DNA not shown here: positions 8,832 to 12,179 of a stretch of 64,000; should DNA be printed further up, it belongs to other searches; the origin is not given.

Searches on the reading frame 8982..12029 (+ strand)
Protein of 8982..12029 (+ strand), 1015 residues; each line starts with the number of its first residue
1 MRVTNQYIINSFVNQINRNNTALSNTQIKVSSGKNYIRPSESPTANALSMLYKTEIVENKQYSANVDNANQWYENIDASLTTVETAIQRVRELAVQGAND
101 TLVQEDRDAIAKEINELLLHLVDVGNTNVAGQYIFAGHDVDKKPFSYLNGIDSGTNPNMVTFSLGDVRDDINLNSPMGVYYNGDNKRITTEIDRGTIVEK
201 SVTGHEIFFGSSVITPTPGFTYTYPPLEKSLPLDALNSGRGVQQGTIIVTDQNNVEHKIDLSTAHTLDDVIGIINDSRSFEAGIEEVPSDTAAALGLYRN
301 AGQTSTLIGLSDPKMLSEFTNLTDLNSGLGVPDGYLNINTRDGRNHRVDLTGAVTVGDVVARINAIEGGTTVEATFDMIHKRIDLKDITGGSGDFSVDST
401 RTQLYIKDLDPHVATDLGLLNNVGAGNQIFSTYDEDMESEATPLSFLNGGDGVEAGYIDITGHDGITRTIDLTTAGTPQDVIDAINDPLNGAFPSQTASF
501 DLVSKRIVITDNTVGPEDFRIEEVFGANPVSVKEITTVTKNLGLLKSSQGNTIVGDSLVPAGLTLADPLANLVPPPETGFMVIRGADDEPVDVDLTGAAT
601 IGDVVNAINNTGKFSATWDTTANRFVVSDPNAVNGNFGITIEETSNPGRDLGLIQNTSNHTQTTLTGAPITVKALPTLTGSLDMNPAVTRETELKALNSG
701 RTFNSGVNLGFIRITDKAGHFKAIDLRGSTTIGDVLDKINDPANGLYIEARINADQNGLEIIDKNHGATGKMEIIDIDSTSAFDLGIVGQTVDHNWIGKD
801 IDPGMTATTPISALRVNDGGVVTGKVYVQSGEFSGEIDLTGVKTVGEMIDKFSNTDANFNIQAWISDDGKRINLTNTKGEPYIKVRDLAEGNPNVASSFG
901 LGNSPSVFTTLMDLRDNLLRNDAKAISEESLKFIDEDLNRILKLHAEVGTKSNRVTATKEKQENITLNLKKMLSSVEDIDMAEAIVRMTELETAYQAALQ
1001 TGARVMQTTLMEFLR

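Call 9: search_protein_families(library=pfam, proteins=[window:8982-12029:+], max_evalue=0.001)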
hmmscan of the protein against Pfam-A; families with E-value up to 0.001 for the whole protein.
window:8982-12029:+ (1015 aa): 3 families
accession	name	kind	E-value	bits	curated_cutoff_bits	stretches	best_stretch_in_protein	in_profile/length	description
PF00669.25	Flagellin_N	-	2.3e-14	54.1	26.6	1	5-137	3-136/139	Bacterial flagellin N-terminal helical region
PF07196.18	Flagellin_IN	-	8.3e-13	48.8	22.7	2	587-628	8-52/55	Flagellin hook IN motif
PF00700.27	Flagellin_C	-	2.6e-11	44.1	23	1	931-1014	1-86/86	Bacterial flagellin C-terminal helical region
